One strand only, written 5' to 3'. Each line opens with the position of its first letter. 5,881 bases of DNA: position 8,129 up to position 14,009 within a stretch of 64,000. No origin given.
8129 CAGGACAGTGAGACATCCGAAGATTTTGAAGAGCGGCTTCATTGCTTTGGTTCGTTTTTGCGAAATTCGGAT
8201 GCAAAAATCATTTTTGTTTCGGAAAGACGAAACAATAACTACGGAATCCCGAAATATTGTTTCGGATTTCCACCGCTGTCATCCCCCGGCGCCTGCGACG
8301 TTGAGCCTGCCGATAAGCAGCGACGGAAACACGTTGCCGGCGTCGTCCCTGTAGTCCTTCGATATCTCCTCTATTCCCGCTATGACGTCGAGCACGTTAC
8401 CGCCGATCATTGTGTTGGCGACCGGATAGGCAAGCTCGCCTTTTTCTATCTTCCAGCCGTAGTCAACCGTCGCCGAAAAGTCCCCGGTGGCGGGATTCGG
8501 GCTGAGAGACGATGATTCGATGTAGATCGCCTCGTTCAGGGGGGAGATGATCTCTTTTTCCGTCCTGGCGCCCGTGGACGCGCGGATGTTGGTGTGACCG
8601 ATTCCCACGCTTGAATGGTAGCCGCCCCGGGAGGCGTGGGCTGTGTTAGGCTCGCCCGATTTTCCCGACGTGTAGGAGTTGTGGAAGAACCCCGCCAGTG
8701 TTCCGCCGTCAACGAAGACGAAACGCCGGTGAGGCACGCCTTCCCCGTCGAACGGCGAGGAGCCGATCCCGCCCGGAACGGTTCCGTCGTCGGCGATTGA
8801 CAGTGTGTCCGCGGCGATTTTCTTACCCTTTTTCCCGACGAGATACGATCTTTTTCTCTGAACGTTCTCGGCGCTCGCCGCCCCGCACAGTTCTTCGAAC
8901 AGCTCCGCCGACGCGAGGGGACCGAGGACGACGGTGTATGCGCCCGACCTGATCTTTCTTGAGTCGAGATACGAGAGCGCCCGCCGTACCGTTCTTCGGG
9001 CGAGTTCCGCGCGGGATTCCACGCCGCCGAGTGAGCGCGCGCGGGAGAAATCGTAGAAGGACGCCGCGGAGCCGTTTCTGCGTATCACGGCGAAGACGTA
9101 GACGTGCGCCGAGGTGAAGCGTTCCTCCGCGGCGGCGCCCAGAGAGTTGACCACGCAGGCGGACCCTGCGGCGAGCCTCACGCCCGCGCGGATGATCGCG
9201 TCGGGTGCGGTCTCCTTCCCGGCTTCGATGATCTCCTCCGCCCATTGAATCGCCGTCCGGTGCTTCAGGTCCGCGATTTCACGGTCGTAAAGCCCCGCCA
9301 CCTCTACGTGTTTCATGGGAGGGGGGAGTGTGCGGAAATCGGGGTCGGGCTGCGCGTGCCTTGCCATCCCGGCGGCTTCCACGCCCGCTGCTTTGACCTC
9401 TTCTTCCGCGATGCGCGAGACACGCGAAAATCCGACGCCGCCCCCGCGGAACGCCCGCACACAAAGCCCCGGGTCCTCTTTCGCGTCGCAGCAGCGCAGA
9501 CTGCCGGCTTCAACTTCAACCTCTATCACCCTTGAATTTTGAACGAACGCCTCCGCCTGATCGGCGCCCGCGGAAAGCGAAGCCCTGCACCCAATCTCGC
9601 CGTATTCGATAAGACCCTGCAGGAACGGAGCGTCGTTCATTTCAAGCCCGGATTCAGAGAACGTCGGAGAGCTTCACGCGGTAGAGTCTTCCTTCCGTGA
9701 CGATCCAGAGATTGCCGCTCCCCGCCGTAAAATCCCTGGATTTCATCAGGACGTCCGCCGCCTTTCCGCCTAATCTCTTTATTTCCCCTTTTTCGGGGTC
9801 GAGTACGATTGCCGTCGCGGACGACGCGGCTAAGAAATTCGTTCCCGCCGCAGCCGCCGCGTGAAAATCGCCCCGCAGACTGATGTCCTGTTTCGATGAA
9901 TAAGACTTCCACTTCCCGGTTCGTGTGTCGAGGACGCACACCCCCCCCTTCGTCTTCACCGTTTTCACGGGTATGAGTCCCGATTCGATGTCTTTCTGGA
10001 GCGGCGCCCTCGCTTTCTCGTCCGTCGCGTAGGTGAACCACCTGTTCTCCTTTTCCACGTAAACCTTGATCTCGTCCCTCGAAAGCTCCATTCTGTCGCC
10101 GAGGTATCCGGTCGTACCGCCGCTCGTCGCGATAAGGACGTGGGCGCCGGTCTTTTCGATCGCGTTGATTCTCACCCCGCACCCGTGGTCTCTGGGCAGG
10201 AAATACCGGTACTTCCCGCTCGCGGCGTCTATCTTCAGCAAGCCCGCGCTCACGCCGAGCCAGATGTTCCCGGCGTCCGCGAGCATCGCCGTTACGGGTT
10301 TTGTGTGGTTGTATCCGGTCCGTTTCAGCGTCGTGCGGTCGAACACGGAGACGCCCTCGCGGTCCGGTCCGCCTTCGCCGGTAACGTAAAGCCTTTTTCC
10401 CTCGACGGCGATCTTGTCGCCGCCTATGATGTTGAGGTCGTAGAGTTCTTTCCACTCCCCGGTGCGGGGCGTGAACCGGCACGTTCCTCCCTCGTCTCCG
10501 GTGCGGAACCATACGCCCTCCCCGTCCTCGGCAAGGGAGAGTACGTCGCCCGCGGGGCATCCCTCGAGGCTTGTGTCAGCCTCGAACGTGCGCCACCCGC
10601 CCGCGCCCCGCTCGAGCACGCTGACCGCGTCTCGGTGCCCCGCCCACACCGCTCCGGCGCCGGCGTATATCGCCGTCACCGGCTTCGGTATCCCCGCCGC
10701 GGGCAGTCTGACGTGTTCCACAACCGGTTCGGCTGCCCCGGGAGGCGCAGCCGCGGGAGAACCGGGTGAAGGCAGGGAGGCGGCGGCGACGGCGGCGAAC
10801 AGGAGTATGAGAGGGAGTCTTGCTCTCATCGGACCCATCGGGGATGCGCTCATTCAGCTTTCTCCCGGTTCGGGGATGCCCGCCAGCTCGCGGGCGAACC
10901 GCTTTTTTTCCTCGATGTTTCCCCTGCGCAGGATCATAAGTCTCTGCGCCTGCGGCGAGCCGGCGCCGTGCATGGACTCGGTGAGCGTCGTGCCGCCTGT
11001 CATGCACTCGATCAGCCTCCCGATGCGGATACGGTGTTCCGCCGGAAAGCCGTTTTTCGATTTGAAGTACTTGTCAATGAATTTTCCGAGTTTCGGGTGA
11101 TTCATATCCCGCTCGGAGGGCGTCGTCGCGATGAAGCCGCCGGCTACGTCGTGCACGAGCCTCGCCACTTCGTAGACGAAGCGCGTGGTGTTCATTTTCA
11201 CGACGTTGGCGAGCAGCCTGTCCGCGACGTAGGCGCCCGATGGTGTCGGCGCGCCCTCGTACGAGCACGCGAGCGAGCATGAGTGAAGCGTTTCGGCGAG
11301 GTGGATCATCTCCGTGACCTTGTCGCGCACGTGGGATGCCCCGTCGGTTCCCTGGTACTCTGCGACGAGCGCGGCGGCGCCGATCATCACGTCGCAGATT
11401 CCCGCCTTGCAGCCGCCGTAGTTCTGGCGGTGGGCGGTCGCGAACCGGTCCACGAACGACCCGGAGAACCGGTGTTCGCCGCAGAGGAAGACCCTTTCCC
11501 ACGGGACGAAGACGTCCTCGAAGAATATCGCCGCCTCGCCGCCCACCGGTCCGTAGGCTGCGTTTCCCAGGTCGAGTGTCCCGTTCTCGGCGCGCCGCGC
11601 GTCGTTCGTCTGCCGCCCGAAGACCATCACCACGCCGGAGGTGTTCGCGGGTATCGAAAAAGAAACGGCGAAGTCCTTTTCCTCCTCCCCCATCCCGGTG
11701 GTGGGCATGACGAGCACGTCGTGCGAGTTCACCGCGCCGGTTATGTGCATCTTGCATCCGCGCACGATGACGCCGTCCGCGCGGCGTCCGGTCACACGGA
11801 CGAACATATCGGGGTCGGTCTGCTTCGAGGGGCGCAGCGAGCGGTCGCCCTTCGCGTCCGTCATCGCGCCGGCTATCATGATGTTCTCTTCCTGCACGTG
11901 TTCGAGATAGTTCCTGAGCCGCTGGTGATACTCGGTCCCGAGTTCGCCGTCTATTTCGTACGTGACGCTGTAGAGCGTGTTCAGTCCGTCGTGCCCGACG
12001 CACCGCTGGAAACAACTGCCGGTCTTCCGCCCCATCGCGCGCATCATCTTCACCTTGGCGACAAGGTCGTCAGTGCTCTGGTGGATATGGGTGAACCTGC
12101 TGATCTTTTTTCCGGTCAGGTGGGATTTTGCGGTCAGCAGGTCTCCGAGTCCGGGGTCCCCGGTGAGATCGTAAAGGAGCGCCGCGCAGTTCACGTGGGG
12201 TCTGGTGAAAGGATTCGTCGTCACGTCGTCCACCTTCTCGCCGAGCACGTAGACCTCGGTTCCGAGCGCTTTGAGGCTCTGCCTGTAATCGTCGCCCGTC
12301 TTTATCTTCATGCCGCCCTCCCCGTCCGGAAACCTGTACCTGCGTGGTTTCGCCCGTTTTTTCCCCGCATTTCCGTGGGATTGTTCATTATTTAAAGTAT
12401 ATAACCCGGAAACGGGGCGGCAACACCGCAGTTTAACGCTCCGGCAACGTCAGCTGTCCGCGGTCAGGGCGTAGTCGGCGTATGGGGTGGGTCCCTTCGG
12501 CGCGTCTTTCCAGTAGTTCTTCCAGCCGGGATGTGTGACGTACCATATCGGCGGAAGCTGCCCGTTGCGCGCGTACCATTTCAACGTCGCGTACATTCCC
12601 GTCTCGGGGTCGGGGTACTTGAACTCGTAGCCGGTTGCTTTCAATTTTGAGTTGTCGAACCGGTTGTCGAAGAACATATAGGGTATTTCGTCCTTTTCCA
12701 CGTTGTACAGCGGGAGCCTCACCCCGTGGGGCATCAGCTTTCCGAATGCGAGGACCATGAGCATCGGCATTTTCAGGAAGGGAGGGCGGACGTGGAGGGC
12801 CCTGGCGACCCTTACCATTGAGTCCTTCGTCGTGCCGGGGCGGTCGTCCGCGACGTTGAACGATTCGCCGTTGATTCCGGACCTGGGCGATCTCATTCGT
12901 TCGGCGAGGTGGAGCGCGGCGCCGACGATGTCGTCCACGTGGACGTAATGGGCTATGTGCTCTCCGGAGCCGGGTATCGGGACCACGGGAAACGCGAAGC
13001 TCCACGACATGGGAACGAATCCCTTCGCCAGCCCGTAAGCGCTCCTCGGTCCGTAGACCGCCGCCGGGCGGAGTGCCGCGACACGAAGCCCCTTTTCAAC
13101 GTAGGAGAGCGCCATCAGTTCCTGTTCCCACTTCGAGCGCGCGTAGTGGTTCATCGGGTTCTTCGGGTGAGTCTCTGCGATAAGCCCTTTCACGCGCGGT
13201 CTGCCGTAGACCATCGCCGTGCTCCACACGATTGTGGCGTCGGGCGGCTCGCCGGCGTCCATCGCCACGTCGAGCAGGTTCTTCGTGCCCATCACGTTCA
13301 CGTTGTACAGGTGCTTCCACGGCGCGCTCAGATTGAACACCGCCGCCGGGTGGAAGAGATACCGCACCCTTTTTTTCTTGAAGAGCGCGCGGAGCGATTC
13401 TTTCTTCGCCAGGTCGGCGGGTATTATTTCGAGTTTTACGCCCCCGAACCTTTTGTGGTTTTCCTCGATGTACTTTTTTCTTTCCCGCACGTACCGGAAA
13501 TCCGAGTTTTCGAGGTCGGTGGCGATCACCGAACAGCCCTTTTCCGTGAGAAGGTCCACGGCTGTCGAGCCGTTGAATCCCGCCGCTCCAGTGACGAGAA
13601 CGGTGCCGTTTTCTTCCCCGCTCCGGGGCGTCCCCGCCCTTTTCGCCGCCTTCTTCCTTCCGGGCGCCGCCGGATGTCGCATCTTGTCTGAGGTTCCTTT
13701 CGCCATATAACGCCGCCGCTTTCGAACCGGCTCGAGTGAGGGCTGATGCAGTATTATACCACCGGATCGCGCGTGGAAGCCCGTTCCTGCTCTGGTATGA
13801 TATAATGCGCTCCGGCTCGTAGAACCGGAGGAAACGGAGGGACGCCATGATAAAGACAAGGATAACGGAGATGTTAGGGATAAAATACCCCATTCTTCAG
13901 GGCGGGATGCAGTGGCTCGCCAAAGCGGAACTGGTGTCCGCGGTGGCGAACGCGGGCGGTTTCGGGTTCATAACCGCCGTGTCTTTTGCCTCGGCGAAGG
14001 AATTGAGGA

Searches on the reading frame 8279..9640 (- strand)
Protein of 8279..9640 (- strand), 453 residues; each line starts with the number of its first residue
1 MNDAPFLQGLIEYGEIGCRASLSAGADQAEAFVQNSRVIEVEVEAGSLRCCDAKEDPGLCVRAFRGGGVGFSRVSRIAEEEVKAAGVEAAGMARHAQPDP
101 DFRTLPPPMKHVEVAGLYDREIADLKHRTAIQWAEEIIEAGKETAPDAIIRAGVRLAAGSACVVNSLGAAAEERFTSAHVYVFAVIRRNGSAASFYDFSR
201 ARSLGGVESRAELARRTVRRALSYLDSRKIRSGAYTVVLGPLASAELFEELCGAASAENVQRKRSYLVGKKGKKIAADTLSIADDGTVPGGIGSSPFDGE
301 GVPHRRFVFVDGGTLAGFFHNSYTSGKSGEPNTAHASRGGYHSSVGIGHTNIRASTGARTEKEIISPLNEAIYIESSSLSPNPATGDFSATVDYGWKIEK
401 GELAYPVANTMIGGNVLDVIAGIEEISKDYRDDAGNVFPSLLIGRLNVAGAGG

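Call 95: search_protein_families(library=pfam, proteins=[window:8279-9640:-], max_evalue=0.00001)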
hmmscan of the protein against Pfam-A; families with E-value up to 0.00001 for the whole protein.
window:8279-9640:- (453 aa): 1 family
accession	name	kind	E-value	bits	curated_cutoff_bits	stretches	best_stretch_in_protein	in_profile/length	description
PF19289.4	PmbA_TldD_3rd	-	2.6e-61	207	22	1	232-450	1-220/220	PmbA/TldA metallopeptidase C-terminal domain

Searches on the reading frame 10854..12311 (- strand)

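Call 95: search_protein_families(library=pfam, proteins=[window:10854-12311:-], max_evalue=0.00001)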
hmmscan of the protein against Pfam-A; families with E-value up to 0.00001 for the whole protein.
window:10854-12311:- (485 aa): 2 families
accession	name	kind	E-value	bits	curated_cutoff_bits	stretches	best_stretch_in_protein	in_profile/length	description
PF11794.13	HpaB_N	-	2e-96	323.2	35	1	5-276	1-270/270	4-hydroxyphenylacetate 3-hydroxylase N terminal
PF03241.18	HpaB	-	3e-69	232.7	25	1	284-478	2-202/202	4-hydroxyphenylacetate 3-hydroxylase C terminal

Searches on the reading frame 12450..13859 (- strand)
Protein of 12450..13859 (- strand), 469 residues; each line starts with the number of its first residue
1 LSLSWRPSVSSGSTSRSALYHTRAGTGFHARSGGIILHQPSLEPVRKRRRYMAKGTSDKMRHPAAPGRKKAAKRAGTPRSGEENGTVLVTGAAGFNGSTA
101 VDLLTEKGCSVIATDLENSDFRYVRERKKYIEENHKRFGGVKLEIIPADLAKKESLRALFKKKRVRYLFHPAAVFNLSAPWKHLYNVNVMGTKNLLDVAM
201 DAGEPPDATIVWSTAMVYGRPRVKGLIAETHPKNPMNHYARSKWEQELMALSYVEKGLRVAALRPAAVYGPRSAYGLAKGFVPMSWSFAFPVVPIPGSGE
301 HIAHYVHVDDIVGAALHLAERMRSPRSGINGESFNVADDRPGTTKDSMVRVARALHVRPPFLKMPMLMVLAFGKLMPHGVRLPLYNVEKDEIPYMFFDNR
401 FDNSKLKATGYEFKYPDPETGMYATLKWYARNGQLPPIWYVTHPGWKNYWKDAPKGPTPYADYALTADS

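Call 95: search_protein_families(library=pfam, proteins=[window:12450-13859:-], max_evalue=0.00001)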
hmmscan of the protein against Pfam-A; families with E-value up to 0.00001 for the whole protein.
window:12450-13859:- (469 aa): 6 families
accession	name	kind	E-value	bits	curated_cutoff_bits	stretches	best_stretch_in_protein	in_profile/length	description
PF01370.27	Epimerase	-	2.5e-32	112.7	20.9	1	87-337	1-240/240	NAD dependent epimerase/dehydratase family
PF16363.11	GDP_Man_Dehyd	-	8.6e-25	88.3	27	1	88-321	1-239/332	GDP-mannose 4,6 dehydratase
PF01073.25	3Beta_HSD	-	3.9e-16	59.3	22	1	88-358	1-271/280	3-beta hydroxysteroid dehydrogenase/isomerase family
PF07993.18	NAD_binding_4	-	4.1e-15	56.1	20.1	1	89-280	1-218/258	Male sterility protein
PF04321.23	RmlD_sub_bind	-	1.5e-10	41.1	27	1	86-271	2-154/287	RmlD substrate binding domain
PF02719.21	Polysacc_synt_2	-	7.9e-07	29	20.2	1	87-203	1-119/293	Polysaccharide biosynthesis protein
